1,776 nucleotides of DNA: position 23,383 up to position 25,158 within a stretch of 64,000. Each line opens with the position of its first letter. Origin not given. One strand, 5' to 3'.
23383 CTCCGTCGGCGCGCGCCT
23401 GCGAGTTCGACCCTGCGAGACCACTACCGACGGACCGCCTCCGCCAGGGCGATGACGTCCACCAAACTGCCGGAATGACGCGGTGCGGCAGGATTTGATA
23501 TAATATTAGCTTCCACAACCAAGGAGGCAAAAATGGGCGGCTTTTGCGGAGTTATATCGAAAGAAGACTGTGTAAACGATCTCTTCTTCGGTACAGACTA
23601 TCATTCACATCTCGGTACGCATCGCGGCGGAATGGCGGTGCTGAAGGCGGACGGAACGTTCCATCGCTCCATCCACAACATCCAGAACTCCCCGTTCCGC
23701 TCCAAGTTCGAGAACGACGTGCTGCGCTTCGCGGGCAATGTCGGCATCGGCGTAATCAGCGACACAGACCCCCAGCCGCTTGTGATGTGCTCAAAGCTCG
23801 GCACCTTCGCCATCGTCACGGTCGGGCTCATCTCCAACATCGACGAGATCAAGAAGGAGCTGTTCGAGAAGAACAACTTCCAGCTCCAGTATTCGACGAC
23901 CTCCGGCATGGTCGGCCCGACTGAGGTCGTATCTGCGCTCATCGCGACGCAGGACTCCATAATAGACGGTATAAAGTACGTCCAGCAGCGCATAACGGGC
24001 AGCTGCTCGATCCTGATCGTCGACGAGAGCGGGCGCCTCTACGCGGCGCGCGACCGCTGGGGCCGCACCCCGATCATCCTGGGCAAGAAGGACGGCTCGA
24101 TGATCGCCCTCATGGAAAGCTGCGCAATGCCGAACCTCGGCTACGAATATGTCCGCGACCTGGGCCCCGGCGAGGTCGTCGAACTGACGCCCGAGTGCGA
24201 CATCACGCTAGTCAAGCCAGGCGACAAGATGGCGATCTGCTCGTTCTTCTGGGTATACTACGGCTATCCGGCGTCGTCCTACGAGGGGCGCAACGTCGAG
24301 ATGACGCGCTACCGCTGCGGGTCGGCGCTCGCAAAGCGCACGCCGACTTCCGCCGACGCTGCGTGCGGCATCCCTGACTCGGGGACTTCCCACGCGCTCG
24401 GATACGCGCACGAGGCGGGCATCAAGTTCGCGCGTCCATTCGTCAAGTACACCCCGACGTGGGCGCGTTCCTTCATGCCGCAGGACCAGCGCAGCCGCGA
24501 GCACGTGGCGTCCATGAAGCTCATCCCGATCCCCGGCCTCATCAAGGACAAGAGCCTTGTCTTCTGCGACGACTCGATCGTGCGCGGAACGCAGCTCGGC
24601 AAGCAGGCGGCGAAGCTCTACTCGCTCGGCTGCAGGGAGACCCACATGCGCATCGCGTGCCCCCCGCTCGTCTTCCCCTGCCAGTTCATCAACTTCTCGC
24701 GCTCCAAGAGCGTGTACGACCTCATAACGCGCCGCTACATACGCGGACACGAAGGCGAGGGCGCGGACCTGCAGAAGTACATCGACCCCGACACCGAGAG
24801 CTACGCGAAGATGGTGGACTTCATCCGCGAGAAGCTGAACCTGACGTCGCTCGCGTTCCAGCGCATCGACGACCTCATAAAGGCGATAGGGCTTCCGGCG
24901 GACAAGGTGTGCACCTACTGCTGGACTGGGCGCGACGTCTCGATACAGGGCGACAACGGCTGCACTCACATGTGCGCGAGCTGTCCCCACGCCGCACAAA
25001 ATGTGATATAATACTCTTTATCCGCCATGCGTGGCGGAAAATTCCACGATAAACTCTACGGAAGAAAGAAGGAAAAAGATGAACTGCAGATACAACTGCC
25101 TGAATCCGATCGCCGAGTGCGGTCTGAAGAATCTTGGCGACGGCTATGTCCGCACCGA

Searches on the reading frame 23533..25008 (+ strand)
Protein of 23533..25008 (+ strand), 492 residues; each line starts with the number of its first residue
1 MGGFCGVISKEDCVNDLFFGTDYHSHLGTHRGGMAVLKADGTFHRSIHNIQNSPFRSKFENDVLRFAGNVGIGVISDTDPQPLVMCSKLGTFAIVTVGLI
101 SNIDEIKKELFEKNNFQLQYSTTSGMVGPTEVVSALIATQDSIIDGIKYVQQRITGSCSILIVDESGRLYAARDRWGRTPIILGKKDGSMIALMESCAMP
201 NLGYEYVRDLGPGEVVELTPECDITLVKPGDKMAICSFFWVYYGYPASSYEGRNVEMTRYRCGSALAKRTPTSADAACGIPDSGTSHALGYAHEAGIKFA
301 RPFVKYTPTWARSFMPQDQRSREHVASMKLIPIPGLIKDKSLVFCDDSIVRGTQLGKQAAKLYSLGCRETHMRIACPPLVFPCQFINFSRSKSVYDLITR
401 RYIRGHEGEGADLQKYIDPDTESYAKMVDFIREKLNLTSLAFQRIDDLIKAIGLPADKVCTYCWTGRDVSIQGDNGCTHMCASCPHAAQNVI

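Call 11: search_protein_families(library=pfam, proteins=[window:23533-25008:+], max_evalue=0.01)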
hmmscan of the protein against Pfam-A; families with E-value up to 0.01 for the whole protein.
window:23533-25008:+ (492 aa): 2 families
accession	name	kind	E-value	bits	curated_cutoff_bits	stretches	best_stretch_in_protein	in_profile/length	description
PF13537.11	GATase_7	-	6e-11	42.9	25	1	75-190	8-111/123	Glutamine amidotransferase domain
PF13522.11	GATase_6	-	0.0037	17.7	27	1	77-189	27-124/130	Glutamine amidotransferase domain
